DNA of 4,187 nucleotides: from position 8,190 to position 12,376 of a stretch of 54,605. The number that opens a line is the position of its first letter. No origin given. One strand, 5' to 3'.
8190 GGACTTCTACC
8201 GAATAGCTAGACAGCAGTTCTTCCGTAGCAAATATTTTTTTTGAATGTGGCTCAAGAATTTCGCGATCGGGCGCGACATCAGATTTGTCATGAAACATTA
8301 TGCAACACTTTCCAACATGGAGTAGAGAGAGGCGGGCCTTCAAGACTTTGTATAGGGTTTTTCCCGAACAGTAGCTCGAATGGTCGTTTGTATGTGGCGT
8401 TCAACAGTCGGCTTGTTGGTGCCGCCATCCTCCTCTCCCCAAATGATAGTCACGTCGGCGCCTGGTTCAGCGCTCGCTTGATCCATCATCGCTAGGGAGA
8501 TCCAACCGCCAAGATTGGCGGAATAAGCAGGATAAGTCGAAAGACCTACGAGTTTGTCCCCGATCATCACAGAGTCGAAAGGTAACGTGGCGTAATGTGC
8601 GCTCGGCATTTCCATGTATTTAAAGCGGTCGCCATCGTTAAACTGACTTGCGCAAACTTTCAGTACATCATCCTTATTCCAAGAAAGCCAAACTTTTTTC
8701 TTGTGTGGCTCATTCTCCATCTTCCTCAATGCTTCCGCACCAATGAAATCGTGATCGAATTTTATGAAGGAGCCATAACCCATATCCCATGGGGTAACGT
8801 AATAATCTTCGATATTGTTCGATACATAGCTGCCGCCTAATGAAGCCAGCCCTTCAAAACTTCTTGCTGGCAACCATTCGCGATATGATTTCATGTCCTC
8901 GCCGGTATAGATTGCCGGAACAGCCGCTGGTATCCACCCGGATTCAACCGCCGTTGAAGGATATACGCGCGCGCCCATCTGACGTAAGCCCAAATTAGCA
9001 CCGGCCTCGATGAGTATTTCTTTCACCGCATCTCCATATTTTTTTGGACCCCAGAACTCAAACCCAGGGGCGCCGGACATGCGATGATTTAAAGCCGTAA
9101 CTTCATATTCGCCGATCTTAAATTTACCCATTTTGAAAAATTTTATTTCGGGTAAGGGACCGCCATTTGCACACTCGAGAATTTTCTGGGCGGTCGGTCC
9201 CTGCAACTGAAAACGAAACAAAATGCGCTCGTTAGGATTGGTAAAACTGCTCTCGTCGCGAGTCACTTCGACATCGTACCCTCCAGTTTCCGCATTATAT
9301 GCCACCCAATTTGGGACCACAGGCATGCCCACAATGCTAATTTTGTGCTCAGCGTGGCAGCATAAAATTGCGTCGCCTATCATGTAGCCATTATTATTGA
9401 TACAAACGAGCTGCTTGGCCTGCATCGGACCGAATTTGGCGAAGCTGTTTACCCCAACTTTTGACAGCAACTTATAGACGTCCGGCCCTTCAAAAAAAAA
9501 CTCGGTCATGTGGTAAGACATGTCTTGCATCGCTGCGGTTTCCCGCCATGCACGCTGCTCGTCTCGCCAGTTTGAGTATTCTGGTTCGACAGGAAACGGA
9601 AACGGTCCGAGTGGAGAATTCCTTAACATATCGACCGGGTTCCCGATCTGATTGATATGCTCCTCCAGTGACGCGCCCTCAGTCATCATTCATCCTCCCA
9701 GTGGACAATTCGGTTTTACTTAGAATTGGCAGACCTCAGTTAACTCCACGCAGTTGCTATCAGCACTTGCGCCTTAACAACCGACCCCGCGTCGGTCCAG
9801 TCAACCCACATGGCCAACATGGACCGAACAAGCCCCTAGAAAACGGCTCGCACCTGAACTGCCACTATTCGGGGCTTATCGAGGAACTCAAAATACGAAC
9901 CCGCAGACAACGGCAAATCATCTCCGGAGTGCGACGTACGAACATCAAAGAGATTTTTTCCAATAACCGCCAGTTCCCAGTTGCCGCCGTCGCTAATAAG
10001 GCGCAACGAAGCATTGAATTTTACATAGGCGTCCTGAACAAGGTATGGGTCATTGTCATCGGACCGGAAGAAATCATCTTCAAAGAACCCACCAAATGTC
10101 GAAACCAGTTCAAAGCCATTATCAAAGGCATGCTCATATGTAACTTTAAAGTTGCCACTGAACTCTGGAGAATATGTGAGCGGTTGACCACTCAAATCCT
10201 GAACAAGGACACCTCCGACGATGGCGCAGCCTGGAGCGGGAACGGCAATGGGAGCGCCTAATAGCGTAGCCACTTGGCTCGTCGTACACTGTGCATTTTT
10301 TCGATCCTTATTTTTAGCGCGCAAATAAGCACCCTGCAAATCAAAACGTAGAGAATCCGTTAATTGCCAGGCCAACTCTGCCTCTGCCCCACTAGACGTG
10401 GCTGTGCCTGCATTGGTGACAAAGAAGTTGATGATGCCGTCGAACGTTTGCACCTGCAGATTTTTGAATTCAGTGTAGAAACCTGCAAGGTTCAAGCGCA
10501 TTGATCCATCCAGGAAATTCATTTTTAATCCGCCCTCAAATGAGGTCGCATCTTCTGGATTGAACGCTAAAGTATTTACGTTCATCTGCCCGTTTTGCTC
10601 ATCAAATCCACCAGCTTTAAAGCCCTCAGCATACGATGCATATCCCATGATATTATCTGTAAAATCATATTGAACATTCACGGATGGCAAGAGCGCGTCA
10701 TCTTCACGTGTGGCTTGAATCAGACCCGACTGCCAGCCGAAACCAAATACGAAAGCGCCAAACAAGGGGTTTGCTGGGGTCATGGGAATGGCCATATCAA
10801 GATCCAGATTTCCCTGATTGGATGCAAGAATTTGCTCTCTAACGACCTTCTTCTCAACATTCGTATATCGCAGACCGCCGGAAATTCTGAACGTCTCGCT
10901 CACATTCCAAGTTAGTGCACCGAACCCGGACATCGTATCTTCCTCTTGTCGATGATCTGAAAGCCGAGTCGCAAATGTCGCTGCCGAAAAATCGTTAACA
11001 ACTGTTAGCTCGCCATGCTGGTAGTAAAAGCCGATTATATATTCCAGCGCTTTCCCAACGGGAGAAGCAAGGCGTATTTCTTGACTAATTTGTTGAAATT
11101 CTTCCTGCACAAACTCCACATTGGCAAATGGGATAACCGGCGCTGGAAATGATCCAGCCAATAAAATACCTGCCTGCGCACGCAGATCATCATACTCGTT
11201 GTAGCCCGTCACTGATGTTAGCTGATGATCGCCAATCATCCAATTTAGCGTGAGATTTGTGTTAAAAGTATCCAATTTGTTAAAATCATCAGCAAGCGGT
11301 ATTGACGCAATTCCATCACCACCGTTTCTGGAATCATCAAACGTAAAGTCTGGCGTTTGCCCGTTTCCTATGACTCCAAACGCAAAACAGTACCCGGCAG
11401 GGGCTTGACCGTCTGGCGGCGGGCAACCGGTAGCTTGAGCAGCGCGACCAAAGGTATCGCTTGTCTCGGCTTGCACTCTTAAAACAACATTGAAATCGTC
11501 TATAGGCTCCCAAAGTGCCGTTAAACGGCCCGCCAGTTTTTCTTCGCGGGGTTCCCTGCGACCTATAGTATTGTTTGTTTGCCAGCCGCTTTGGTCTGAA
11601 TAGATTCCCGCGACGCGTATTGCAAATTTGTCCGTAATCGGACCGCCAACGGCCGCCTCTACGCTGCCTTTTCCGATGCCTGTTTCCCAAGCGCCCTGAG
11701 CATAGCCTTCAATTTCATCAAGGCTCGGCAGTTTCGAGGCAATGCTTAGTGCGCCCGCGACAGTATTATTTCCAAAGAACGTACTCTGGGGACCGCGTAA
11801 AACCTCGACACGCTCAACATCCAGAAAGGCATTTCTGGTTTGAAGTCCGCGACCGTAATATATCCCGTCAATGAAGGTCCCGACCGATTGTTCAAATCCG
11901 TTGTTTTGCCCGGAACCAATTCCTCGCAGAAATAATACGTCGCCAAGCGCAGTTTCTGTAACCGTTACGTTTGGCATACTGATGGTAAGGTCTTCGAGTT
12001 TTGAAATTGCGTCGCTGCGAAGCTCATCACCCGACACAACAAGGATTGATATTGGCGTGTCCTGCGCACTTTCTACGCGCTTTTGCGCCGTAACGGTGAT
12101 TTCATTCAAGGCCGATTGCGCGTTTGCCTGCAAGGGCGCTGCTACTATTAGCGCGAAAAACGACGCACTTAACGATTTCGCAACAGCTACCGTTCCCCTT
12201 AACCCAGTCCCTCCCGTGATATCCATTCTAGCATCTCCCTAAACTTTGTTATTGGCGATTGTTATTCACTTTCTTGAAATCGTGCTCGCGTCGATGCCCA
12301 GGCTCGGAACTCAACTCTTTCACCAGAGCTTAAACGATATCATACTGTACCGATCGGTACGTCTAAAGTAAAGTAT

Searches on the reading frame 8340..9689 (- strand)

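Call 89: search_protein_families(library=ncbifam, proteins=[window:8340-9689:-], max_evalue=1e-10)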
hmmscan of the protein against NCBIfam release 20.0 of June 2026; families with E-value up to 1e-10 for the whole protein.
window:8340-9689:- (449 aa): 5 families
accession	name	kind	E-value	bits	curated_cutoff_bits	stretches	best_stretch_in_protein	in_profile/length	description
NF047633.1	SyrngDmethDesA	equivalog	1.7e-173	577.3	800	1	7-448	1-445/453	syringate O-demethylase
NF047885.1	VanMgalDeMLigM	equivalog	2.6e-154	514.6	580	1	8-448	1-447/461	vanillate/3-O-methylgallate O-demethylase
NF001567.0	PRK00389.1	subfamily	5.4e-19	68.4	300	1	37-232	30-218/359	glycine cleavage system aminomethyltransferase GcvT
NF053776.1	TmaoDeMthMsil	equivalog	4.3e-17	61.9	1100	1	43-255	420-632/763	trimethylamine N-oxide demethylase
TIGR00528.1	gcvT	equivalog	1.2e-11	44.2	235.85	0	32-229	25-214/362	glycine cleavage system aminomethyltransferase GcvT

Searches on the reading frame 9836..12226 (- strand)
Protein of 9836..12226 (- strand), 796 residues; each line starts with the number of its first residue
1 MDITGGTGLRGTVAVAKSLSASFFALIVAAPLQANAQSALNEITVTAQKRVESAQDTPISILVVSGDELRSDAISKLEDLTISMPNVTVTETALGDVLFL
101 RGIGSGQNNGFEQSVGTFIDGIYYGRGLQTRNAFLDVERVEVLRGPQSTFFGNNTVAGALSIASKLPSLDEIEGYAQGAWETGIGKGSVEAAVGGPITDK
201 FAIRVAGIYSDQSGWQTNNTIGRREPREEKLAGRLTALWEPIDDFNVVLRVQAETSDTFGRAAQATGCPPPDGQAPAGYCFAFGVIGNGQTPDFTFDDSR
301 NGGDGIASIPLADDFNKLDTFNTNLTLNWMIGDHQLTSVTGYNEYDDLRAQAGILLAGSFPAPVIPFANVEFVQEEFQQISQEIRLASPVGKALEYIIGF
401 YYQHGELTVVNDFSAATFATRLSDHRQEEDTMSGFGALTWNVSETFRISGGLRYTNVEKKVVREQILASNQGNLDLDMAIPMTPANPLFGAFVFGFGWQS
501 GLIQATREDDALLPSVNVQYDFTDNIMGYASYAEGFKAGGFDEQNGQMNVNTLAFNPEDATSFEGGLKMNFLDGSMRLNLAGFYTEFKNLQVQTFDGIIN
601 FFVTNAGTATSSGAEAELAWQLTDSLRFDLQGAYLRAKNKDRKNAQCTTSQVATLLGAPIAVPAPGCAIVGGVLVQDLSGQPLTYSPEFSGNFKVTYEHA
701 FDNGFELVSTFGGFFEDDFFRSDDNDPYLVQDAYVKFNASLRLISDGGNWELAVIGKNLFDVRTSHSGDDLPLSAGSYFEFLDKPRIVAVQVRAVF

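Call 89: search_protein_families(library=ncbifam, proteins=[window:9836-12226:-], max_evalue=1e-10)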
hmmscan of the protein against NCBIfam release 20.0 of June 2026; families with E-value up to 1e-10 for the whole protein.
window:9836-12226:- (796 aa): 8 families
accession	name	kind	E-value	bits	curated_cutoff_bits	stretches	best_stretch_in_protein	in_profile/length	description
TIGR01783.1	TonB-siderophor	subfamily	3.7e-36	125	223.5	2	504-651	400-542/649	TonB-dependent siderophore receptor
TIGR01785.1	TonB-hemin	subfamily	1.7e-25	89.6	316.85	1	426-645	360-569/677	TonB-dependent heme/hemoglobin receptor family protein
TIGR01786.1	TonB-hemlactrns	subfamily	8.6e-18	64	323.75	0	426-646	387-594/719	TonB-dependent hemoglobin/transferrin/lactoferrin family receptor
NF053590.1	TonB_dep_TOL0244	equivalog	1.1e-13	50.6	645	0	39-221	9-193/604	TOL_0244 family TonB-dependent receptor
NF010010.0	PRK13483.1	equivalog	5.8e-12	44.4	927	0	27-166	18-165/660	ligand-gated channel protein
NF007465.0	PRK10044.1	equivalog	1.7e-11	43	803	0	44-173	66-195/726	ferrichrome porin FhuA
NF041535.1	TonB_rec_PqqU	equivalog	4e-11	41.9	1200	0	47-164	6-129/676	TonB-dependent receptor PqqU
TIGR01779.1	TonB-B12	equivalog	6.3e-11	41.5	599.7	0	20-220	11-207/614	TonB-dependent vitamin B12 receptor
